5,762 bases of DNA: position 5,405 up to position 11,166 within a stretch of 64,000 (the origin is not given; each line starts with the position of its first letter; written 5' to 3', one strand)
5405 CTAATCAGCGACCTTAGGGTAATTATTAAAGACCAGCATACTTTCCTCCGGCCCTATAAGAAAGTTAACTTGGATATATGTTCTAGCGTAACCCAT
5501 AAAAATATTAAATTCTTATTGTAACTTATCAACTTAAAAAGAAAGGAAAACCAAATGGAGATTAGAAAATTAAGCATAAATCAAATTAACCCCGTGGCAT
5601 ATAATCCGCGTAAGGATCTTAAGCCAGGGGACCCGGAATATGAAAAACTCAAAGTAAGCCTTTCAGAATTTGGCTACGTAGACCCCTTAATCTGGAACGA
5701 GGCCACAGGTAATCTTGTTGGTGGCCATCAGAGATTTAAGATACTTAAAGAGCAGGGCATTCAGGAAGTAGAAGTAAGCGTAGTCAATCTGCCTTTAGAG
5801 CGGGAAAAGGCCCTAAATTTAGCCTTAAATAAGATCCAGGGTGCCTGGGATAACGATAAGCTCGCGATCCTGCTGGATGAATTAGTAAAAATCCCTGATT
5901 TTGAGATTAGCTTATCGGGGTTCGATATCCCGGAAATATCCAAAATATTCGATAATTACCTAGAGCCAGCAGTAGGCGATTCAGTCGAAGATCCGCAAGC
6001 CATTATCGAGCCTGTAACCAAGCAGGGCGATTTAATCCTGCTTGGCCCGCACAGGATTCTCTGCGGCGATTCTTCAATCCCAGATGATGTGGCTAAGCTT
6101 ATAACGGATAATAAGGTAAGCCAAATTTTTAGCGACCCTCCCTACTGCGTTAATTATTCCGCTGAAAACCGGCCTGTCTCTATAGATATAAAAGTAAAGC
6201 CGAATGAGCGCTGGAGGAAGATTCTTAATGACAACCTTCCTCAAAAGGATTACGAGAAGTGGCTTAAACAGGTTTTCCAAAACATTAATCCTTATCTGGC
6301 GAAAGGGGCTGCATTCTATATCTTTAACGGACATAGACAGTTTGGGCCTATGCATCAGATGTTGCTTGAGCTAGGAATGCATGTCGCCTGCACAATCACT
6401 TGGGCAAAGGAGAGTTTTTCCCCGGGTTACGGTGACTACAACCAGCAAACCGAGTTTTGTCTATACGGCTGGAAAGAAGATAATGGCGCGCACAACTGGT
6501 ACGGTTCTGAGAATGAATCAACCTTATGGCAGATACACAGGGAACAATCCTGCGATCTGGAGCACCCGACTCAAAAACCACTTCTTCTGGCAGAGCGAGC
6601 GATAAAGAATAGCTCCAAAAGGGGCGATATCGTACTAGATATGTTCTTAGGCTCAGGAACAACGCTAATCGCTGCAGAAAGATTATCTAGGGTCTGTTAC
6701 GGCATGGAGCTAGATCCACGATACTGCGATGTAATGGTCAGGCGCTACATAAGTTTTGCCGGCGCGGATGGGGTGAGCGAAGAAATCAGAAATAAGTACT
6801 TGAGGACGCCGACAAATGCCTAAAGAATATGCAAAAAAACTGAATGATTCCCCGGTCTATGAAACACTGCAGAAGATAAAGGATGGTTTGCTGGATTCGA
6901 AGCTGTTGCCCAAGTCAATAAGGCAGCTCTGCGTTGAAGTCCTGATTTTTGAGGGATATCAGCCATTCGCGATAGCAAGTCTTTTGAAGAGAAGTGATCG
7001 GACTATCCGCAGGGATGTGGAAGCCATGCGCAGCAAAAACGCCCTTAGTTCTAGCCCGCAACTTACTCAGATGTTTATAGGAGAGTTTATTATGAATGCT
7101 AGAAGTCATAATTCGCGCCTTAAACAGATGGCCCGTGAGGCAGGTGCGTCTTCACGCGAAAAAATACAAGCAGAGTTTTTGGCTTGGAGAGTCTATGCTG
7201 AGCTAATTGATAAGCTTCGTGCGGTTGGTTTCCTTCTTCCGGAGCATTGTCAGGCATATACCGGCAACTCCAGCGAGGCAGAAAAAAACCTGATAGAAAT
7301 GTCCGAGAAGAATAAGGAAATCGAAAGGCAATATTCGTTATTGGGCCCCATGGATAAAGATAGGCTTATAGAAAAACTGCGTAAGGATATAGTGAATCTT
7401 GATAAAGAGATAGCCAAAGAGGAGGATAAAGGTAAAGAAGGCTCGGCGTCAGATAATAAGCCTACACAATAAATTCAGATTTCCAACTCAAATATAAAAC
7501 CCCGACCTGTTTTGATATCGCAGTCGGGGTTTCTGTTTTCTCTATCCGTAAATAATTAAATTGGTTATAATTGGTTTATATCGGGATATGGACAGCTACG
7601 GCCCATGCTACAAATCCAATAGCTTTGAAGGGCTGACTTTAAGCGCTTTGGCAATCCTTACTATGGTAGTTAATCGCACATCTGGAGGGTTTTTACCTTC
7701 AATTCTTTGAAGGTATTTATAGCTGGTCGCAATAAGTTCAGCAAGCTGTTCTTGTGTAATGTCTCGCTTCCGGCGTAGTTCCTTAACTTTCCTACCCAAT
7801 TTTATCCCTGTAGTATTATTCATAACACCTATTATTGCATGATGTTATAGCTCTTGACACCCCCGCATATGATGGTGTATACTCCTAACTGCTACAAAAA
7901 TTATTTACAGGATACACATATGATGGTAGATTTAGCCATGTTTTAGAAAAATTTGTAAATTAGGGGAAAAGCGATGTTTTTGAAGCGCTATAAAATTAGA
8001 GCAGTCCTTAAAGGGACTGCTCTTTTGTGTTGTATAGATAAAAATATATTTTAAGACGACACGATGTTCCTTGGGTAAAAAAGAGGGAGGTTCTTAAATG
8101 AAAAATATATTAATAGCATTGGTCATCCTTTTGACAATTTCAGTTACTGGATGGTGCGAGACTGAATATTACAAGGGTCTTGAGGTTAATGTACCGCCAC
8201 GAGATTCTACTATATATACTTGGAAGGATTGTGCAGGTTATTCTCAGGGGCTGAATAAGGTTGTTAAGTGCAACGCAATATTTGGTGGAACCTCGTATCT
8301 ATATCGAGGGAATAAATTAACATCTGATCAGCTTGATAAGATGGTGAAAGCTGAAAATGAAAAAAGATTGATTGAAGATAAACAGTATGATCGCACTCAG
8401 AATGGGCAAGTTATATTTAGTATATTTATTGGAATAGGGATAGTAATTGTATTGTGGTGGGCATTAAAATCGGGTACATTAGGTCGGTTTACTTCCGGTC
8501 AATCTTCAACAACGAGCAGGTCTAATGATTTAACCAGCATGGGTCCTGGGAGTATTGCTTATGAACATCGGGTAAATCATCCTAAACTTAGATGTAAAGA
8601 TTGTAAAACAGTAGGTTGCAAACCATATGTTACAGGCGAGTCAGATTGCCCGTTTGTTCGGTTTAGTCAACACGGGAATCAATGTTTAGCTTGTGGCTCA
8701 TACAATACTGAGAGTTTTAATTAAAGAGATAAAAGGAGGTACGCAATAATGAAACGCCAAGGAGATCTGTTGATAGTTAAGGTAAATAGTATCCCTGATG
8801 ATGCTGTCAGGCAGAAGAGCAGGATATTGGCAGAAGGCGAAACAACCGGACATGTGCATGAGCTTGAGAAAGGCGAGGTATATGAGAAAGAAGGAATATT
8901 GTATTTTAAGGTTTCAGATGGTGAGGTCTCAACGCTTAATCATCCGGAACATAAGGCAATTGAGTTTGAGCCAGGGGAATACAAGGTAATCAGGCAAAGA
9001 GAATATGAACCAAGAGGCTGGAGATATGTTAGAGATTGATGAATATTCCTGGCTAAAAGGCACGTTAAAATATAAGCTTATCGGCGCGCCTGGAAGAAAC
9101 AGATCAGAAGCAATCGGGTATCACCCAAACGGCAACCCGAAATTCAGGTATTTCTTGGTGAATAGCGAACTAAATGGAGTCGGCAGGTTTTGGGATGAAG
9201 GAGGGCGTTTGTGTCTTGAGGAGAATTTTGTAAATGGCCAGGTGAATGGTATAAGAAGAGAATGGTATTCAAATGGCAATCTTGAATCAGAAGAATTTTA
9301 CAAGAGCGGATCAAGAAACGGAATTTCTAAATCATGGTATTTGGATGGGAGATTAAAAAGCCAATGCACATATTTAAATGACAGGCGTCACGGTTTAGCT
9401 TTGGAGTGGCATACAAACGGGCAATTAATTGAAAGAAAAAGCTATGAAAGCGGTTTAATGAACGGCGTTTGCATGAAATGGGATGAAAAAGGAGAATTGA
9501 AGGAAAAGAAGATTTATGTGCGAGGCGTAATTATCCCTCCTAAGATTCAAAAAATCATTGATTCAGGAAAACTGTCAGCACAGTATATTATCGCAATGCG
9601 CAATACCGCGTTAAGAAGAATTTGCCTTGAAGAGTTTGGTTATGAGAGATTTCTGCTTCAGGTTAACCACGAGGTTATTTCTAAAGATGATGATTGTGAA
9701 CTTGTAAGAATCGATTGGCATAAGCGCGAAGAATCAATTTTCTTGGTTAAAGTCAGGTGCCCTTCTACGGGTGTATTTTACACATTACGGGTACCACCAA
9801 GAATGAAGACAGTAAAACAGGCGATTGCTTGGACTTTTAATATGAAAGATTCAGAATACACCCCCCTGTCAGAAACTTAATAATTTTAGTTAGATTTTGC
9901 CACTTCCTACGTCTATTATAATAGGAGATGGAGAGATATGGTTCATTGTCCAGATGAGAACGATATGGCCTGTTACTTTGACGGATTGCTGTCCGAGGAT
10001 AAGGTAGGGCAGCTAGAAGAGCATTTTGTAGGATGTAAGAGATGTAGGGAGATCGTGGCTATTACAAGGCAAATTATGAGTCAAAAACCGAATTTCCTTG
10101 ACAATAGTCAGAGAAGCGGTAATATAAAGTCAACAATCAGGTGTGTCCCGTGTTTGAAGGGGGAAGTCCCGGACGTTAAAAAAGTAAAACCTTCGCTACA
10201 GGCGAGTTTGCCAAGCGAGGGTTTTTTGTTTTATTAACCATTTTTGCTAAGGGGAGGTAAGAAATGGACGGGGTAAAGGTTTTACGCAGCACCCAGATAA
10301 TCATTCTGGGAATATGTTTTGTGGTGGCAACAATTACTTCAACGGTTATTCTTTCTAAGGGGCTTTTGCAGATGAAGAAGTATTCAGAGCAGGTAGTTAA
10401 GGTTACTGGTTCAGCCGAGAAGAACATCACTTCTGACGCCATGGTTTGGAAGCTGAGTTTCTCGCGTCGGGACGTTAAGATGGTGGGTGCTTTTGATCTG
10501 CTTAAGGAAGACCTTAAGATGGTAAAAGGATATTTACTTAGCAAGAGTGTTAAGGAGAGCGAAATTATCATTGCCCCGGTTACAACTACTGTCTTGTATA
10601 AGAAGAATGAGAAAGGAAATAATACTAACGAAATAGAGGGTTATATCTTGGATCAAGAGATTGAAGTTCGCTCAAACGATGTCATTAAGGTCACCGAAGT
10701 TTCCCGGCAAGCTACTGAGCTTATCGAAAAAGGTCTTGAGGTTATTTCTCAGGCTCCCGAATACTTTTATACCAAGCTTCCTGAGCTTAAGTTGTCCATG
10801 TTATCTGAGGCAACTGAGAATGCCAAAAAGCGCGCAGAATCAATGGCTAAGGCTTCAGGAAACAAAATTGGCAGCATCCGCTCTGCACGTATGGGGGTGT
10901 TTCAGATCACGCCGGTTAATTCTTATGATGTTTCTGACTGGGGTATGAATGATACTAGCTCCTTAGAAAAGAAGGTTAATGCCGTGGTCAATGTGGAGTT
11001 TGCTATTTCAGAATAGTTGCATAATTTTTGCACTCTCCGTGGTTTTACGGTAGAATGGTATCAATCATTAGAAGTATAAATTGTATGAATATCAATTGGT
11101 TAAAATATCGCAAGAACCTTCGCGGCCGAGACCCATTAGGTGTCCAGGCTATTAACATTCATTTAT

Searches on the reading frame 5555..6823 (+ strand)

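Call 7: search_protein_families(library=ncbifam, proteins=[window:5555-6823:+], max_evalue=0.01)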
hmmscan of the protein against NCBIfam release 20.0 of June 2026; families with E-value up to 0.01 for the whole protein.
window:5555-6823:+ (422 aa): 6 families
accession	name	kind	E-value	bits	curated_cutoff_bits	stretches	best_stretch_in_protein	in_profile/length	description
NF050803.1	DnaMtaseCcrMCaul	equivalog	1.6e-17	63.5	830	1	330-399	179-248/350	adenine-specific DNA-methyltransferase CcrM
NF008572.0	PRK11524.1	equivalog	8.3e-17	61.2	292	1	336-398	194-256/294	adenine-specific DNA-methyltransferase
NF010253.0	PRK13699.1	subfamily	2.3e-10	40.6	244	1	178-398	11-205/226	DNA methyltransferase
TIGR04285.1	nucleoid_noc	exception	1.1e-06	28.2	315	1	2-81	1-80/255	nucleoid occlusion protein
NF001790.0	PRK00517.3-3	equivalog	0.004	16.5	269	1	345-390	111-157/262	50S ribosomal protein L11 methyltransferase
NF047732.1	tRNAMtaseTrm5bMeth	equivalog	0.0093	15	500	0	342-394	183-235/337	tRNA (guanine(37)-N1)-methyltransferase Trm5b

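Call 75: search_protein_families(library=padloc, proteins=[window:5555-6823:+], max_evalue=0.001)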
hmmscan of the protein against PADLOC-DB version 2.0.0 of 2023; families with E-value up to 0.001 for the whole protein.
window:5555-6823:+ (422 aa): 55 families (the best 25 are shown)
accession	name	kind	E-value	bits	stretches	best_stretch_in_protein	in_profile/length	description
PDLC03229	MTase_II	-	4e-114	379.7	1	1-406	8-414/436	Type II methyltransferase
PDLC03371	MTase_II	-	1.9e-36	124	1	181-398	23-252/260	Type II methyltransferase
PDLC03353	MTase_II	-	3e-22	77.4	1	319-397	170-249/260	Type II methyltransferase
PDLC03299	MTase_II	-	1.5e-21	75.2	1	334-399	193-258/296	Type II methyltransferase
PDLC03320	MTase_II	-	6.3e-20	69.5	1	325-403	201-279/289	Type II methyltransferase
PDLC03308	MTase_II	-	3e-19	67.3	1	49-402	65-398/419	Type II methyltransferase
PDLC03216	MTase_II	-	8.5e-19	65.8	1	334-400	191-257/364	Type II methyltransferase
PDLC03265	MTase_II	-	1.2e-18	65.6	1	324-397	254-327/333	Type II methyltransferase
PDLC03738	oMTase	-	2.3e-16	57.5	1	333-397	200-264/376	orphan methyltransferase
PDLC03305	MTase_II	-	7e-16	56.5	1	167-403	14-247/513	Type II methyltransferase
PDLC03387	MTase_II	-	1.9e-15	54.8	1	308-398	189-275/289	Type II methyltransferase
PDLC03350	MTase_II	-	9.6e-15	52.8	1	322-395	219-292/312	Type II methyltransferase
PDLC03339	MTase_II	-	4.3e-14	50.1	1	337-396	210-269/399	Type II methyltransferase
PDLC03228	MTase_II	-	4.5e-14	50.8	1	179-397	12-204/227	Type II methyltransferase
PDLC03279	MTase_II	-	3.2e-13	46.9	1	186-397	376-583/587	Type II methyltransferase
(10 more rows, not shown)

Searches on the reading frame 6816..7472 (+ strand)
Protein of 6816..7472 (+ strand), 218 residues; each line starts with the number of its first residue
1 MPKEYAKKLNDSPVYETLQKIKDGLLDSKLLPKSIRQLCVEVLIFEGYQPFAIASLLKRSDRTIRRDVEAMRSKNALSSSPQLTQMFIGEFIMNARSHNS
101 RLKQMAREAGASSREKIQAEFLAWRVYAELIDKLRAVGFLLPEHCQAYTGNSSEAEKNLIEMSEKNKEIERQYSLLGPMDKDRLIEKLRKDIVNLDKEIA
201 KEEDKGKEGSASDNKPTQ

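Call 7: search_protein_families(library=ncbifam, proteins=[window:6816-7472:+], max_evalue=0.01)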
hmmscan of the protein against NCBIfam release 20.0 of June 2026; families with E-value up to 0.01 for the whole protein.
window:6816-7472:+ (218 aa): 1 family
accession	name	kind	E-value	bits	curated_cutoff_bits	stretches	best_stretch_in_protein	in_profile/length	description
TIGR02999.1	Sig-70_X6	subfamily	0.0036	17.2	126.15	1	39-73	142-176/183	ECF-type sigma factor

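Call 75: search_protein_families(library=padloc, proteins=[window:6816-7472:+], max_evalue=0.001)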
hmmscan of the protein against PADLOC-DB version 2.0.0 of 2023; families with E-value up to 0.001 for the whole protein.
window:6816-7472:+ (218 aa): 0 families

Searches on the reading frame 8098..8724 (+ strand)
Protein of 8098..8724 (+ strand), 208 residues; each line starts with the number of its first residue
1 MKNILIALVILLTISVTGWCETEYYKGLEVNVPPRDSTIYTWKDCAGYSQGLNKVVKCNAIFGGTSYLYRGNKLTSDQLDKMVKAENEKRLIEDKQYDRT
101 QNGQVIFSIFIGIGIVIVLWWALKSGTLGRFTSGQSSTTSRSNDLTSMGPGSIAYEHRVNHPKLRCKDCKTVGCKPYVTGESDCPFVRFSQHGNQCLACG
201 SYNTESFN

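Call 5: search_protein_families(library=pfam, proteins=[window:8098-8724:+], max_evalue=0.1)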
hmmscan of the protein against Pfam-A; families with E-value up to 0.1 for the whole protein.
window:8098-8724:+ (208 aa): 3 families
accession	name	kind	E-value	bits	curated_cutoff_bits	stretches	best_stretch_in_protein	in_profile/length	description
PF03597.20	FixS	-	0.01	16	23.1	1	105-126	7-28/44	Cytochrome oxidase maturation protein cbb3-type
PF19762.4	DUF6249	-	0.024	15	33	1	65-122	19-76/104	Domain of unknown function (DUF6249)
PF14599.11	zinc_ribbon_6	-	0.033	14.6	27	0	185-204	40-58/59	Zinc-ribbon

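Call 6: search_protein_families(library=padloc, proteins=[window:8098-8724:+], max_evalue=0.1)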
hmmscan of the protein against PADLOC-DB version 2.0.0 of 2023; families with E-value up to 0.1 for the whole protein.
window:8098-8724:+ (208 aa): 0 families

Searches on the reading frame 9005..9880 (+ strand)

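Call 5: search_protein_families(library=pfam, proteins=[window:9005-9880:+], max_evalue=0.1)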
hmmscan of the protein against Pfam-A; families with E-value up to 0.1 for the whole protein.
window:9005-9880:+ (291 aa): 2 families
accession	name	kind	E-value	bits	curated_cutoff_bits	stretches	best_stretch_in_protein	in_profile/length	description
PF20530.3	DUF6745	-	3.2e-19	69.5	27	1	173-291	86-206/206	Domain of unknown function (DUF6745)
PF07661.19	MORN_2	-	6.5e-19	66.2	29.6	3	81-100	2-21/22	MORN repeat variant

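Call 6: search_protein_families(library=padloc, proteins=[window:9005-9880:+], max_evalue=0.1)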
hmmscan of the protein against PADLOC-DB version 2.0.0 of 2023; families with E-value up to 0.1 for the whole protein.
window:9005-9880:+ (291 aa): 0 families

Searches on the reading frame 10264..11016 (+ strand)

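Call 5: search_protein_families(library=pfam, proteins=[window:10264-11016:+], max_evalue=0.1)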
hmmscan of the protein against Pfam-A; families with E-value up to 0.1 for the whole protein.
window:10264-11016:+ (250 aa): 1 family
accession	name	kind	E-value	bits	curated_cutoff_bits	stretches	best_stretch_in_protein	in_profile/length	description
PF04402.19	SIMPL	-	1.3e-22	81.5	25.2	1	45-246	1-205/205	Protein of unknown function (DUF541)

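Call 6: search_protein_families(library=padloc, proteins=[window:10264-11016:+], max_evalue=0.1)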
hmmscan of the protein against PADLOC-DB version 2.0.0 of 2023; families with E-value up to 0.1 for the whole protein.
window:10264-11016:+ (250 aa): 2 families
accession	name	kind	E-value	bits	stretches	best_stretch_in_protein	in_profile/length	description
PDLC01224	Cas11f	-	0.0094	14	1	53-129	9-78/87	CAS-III-F; effector_SS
PDLC04406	PDC-M09A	-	0.018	12.5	1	131-217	70-157/330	-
